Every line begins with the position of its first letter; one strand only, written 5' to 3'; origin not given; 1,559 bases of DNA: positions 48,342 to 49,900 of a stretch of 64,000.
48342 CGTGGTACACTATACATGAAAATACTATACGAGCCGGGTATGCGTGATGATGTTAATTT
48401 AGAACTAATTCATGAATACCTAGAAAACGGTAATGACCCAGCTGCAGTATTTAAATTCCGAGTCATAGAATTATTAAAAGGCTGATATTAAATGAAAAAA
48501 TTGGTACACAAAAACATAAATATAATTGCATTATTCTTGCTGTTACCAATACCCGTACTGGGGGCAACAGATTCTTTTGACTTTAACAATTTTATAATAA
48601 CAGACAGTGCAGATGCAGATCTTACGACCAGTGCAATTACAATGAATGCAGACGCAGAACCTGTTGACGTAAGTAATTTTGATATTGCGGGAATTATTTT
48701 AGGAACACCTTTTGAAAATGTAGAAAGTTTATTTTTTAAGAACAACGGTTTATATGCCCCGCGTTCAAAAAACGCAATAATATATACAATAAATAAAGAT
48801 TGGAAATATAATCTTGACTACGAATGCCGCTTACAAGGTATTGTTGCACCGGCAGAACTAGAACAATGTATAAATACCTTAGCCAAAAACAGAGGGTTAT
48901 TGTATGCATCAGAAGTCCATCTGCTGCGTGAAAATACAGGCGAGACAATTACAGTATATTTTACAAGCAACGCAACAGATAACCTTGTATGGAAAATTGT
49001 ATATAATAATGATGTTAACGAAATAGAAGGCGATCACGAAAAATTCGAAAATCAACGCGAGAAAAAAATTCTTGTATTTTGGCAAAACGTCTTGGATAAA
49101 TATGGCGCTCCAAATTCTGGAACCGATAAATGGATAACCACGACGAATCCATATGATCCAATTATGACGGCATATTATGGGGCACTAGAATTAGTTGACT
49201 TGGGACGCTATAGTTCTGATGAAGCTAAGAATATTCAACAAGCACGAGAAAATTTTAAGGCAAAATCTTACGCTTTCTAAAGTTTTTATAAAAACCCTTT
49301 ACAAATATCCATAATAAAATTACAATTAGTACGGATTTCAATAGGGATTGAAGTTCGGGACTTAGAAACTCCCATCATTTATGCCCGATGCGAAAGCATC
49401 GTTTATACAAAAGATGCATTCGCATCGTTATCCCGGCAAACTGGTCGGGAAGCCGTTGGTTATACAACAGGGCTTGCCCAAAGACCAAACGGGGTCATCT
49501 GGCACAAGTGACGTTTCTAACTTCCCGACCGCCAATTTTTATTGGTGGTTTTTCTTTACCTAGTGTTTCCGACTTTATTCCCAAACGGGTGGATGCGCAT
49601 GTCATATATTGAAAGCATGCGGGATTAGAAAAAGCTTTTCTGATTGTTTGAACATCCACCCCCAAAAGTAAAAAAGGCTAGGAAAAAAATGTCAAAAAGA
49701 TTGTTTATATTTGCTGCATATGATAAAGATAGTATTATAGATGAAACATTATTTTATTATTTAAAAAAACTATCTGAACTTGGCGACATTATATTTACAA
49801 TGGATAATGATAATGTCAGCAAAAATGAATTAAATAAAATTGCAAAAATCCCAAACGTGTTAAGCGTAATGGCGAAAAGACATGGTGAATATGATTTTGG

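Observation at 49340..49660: GC-rich structured non-coding element with its own terminator between the periplasmic-protein genes and the glycan genes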

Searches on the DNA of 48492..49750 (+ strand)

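Call 4: search_rna_families(source=window, start=49200, end=49750, threshold=evalue, max_evalue=10, show_alignments=3)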
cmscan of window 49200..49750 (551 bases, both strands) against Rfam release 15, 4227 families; matches with E-value up to 10: 6.
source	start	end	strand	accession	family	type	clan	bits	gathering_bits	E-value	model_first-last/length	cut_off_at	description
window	49443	49538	+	RF02221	sRNA-Xcc1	Gene; sRNA;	-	34.5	53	0.00026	1-87/87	no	sRNA-Xcc1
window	49605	49655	-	RF00617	cHP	Cis-reg;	CL00129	22.3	40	0.041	1-45/45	no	Flavivirus capsid hairpin cHP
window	49466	49502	+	RF02990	gut-2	Gene; sRNA;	-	16.9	39.8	0.39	1-48/48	no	gut-2 RNA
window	49386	49427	-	RF03879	mir-2831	Gene; miRNA;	-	15.4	90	4.8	11-65/75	no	mir-2831 microRNA precursor family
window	49482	49558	+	RF00378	Qrr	Gene; sRNA;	-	14.3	50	8.3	1-108/108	no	Qrr RNA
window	49444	49457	-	RF01727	SAM-SAH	Cis-reg; riboswitch;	-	11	40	10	11-24/49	no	SAM/SAH riboswitch aptamer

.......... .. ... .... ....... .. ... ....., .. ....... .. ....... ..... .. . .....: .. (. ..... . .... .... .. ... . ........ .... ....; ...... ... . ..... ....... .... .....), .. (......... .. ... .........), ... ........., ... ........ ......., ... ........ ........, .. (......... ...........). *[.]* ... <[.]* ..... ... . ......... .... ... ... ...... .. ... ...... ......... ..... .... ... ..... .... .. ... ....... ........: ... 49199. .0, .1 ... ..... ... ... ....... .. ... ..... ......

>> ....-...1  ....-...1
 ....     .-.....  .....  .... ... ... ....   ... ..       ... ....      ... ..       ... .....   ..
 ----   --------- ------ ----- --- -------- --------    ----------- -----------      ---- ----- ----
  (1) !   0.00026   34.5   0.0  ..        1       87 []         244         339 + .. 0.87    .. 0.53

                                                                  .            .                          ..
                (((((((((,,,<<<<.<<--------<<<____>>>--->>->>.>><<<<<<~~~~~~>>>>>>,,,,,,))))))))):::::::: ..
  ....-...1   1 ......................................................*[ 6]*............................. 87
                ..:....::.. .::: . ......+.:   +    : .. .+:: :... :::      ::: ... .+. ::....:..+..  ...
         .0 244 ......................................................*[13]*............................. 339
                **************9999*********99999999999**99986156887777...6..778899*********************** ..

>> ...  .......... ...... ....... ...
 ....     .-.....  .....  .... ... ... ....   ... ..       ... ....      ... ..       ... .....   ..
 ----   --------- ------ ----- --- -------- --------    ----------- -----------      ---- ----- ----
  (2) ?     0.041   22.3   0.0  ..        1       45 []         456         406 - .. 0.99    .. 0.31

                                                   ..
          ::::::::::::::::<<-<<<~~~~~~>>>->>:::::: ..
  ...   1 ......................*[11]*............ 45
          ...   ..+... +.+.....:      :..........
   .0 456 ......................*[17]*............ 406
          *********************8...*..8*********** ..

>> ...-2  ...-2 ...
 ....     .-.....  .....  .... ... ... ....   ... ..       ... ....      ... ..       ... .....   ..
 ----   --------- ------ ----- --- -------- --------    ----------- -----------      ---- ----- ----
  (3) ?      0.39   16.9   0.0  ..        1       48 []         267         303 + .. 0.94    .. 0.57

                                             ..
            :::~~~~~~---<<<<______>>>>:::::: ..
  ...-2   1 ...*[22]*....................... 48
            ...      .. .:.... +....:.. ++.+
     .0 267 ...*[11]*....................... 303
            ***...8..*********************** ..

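Call 32: search_rna_families(sources=[L019, L030, L032, L035, L056, L063, L069, L070, L078, L086, L028, L052, L053, L072, L075, L081, L085, L087, L076, L084], threshold=gathering)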
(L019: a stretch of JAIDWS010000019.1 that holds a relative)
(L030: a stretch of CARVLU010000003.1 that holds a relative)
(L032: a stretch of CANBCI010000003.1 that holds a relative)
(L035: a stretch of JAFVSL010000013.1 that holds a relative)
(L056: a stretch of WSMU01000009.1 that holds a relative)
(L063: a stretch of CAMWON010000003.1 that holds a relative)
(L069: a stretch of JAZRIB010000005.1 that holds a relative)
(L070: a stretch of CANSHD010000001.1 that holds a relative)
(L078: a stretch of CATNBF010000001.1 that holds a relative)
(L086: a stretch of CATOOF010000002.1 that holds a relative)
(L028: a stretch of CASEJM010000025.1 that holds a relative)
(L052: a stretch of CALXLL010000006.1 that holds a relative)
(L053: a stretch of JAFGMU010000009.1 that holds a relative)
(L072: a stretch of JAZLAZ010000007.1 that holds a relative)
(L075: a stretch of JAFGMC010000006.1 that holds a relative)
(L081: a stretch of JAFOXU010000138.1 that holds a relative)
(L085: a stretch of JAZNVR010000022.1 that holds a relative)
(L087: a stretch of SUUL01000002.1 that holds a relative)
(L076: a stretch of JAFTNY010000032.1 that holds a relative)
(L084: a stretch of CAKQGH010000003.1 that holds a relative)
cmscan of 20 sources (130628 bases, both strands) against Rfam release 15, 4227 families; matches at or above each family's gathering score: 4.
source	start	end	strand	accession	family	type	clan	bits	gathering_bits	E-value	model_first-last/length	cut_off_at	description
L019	4463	4537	+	RF00005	tRNA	Gene; tRNA;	CL00001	69.7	29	7.9e-13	1-71/71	no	tRNA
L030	4435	4509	+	RF00005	tRNA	Gene; tRNA;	CL00001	69.7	29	7.9e-13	1-71/71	no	tRNA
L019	5182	5254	+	RF00005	tRNA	Gene; tRNA;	CL00001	56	29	4.7e-09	1-71/71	no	tRNA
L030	5195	5267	+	RF00005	tRNA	Gene; tRNA;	CL00001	54.3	29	1.3e-08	1-71/71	no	tRNA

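Call 40: search_rna_families(sources=[L088, L093, L102, L105, L110, L114, L115, L125, L140, L146, L148, L179, L180, L189, L190, L113], threshold=gathering)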
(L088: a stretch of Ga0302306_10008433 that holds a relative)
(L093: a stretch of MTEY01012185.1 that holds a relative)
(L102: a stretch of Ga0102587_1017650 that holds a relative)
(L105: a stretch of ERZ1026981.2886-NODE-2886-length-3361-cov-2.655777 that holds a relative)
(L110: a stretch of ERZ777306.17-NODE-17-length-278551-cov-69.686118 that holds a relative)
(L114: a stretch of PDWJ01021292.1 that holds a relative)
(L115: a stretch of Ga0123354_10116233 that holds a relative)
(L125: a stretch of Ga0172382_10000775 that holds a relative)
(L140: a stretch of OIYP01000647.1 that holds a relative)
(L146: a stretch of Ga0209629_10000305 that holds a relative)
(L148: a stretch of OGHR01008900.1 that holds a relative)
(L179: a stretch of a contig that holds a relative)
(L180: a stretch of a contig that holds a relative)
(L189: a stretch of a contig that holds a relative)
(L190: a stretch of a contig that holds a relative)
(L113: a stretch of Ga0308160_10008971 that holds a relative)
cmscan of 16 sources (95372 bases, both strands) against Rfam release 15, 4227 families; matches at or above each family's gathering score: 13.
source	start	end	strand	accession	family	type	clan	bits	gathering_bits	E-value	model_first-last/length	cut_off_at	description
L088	553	635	+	RF02221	sRNA-Xcc1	Gene; sRNA;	-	81.2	53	3.8e-13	1-87/87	no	sRNA-Xcc1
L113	5352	5434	+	RF02221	sRNA-Xcc1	Gene; sRNA;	-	74.9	53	1.2e-11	1-87/87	no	sRNA-Xcc1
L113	8169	8251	+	RF02221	sRNA-Xcc1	Gene; sRNA;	-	74.8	53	1.2e-11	1-87/87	no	sRNA-Xcc1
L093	2427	2510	+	RF02221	sRNA-Xcc1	Gene; sRNA;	-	69.2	53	2.7e-10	1-87/87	no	sRNA-Xcc1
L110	4226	4296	-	RF00005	tRNA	Gene; tRNA;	CL00001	67.6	29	2.1e-12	1-71/71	no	tRNA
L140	1935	2008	-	RF00005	tRNA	Gene; tRNA;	CL00001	67.1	29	3e-12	1-71/71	no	tRNA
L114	2368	2454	+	RF02221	sRNA-Xcc1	Gene; sRNA;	-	62.8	53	8.7e-09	1-87/87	no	sRNA-Xcc1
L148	1048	1135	-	RF02221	sRNA-Xcc1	Gene; sRNA;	-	62.6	53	1e-08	1-87/87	no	sRNA-Xcc1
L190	956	1042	-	RF02221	sRNA-Xcc1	Gene; sRNA;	-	62.4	53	1.1e-08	1-87/87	no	sRNA-Xcc1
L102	2038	2122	+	RF02221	sRNA-Xcc1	Gene; sRNA;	-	62.3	53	1.2e-08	1-87/87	no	sRNA-Xcc1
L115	347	420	-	RF00005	tRNA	Gene; tRNA;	CL00001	58.8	29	5.8e-10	1-71/71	no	tRNA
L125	6325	6409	+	RF02221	sRNA-Xcc1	Gene; sRNA;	-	56.6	53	2.7e-07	1-87/87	no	sRNA-Xcc1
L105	3301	3361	-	RF00005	tRNA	Gene; tRNA;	CL00001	35.6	29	0.0014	14-71/71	5'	tRNA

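Call 58: build_rna_model(alignment_id=A3, structure=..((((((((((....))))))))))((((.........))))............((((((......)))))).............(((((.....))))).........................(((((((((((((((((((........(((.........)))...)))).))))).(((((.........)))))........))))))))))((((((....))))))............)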
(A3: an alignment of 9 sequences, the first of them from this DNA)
Model R1 built from alignment A3 (9 sequences, 247 columns); structure: as given.
model positions 227; base pairs 58; branch points 6; effective number of sequences 1.34; information 0.59 bits per position. Calibrated on 0.2 Mb of random sequence (short: E-values are rough).
structure used (alignment columns):
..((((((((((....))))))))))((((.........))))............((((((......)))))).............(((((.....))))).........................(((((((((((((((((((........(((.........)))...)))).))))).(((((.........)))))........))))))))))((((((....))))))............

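Call 59: search_with_rna_model(model_id=R1, sources=[window, L008, L009, L010, L011, L012, L013, L014, L015, L016, L017, L018, L019, L020, L021, L022, L023, L024, L025, L026, L027, L028, L029, L030, L031, L032, L033, L034, L035, L036, L037, L038, L039, L040, L041, L042, L043, L044, L045, L046, L047, L048, L049, L050, L051, L052, L053, L054, L055, L056, L057, L058, L059, L060, L061, L062, L063, L064, L065, L066, L067, L068, L069, L070, L071, L072, L073, L074, L075, L076, L077, L078, L079, L080, L081, L082, L083, L084, L085, L086, L087], max_evalue=1)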
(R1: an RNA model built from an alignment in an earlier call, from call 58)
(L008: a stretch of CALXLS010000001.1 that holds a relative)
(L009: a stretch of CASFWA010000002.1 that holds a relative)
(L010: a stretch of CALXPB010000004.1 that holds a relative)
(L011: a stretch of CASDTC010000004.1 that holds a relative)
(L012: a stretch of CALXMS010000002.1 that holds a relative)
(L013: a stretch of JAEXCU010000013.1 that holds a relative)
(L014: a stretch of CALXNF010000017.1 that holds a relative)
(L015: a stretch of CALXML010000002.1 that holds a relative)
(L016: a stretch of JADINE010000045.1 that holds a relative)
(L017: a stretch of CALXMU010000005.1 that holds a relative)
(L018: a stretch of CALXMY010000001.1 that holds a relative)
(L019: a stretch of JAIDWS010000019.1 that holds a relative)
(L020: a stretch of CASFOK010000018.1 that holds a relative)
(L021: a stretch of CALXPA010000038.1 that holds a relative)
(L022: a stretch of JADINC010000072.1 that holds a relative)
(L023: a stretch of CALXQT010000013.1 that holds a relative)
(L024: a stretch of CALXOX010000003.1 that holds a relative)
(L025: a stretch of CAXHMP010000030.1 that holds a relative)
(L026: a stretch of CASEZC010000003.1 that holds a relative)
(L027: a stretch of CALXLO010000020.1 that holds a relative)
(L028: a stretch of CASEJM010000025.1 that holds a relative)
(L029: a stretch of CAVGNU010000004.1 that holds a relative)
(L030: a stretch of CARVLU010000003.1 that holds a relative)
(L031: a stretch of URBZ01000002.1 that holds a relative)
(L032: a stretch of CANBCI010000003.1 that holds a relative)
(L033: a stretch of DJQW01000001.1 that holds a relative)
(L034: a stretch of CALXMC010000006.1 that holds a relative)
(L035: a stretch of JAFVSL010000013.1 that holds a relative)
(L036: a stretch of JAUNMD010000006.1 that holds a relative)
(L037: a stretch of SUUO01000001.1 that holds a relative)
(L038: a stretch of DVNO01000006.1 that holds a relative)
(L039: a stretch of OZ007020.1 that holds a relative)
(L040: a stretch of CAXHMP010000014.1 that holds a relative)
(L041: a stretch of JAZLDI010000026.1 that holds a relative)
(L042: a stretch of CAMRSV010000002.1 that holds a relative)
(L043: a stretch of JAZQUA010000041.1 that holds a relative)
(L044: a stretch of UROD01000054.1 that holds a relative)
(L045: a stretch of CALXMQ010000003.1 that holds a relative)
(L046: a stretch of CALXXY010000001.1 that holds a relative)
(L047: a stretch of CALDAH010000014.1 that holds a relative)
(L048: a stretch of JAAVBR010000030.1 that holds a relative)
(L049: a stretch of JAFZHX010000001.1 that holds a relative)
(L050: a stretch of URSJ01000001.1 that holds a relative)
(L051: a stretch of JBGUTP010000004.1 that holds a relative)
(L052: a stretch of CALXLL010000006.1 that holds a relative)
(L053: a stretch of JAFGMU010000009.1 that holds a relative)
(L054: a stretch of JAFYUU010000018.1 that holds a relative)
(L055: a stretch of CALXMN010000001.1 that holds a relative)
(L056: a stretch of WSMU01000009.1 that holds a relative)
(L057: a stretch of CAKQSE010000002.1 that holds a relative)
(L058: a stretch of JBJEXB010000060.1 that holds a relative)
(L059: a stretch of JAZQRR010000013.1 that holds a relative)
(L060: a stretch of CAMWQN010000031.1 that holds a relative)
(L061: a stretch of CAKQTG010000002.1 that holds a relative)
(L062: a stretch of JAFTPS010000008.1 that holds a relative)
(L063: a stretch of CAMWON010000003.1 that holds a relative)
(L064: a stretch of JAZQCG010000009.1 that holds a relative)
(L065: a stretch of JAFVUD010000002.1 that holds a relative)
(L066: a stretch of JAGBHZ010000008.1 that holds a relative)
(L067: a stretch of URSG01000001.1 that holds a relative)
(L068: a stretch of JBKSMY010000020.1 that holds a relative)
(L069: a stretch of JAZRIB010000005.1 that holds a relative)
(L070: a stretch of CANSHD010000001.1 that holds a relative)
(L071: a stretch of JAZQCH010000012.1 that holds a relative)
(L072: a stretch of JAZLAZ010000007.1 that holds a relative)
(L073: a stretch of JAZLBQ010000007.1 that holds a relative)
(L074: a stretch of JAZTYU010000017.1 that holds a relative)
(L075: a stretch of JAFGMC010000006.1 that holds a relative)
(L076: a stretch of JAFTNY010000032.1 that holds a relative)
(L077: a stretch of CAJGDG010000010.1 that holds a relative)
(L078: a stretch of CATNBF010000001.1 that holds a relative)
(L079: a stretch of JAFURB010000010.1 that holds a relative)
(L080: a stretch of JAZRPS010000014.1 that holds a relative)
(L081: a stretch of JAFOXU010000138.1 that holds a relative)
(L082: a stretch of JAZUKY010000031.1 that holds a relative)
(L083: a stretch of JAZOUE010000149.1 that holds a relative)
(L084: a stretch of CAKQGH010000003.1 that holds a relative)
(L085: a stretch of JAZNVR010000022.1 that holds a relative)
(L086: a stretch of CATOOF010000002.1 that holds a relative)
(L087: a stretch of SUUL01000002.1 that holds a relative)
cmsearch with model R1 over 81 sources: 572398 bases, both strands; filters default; matches with E-value up to 1: 31.
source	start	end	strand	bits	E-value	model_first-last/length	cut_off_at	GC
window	49331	49557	+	252.7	2e-82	1-227/227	no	0.46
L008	3853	4083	+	245.9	3.8e-80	1-227/227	no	0.45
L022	3843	4075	+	223.7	1e-72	1-227/227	no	0.42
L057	3846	4071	+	217.6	1.2e-70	1-227/227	no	0.48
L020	3860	4087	+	217.2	1.5e-70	1-227/227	no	0.49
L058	3824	4047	+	204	4.2e-66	1-227/227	no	0.46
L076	4316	4543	+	194.3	7.5e-63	1-227/227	no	0.48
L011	3841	4061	+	181.9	1e-58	1-227/227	no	0.44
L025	4982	5174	+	57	6.8e-17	1-227/227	no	0.37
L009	3823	3955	+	36.3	5.9e-10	1-227/227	no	0.27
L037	5142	5330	-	30.9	4e-08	1-227/227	no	0.38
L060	4733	4896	-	24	7.8e-06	1-227/227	no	0.4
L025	4769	4938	+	23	1.7e-05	1-227/227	no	0.4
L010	3776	3998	+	21.1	7.3e-05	1-227/227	no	0.39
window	49387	49427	-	20.5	0.00012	56-97/227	no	0.41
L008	3909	3950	-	20.3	0.00014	56-97/227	no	0.43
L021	3808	4000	+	17.9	0.00084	1-227/227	no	0.5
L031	4169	4440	+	16.6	0.0024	1-227/227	no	0.39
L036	4169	4440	+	16.5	0.0026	1-227/227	no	0.39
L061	3757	3911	-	15.3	0.0066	1-227/227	no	0.38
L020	3914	3956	-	15.2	0.0068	56-97/227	no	0.53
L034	4262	4380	+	13.5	0.027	1-227/227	no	0.42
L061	3796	3847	+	12.2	0.07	46-97/227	no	0.37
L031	4372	4423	-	11.8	0.096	44-97/227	no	0.44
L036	4372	4423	-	11.8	0.096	44-97/227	no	0.44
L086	308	422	+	11.3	0.14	1-227/227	no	0.4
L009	3985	4060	+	11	0.17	115-199/227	no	0.39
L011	3893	3930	-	10.4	0.28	56-97/227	no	0.55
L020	3862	3885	-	9.7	0.5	3-26/227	no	0.25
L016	6054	6264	+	9.6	0.52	1-227/227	no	0.41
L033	4387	4412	+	9.2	0.71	72-97/227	no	0.5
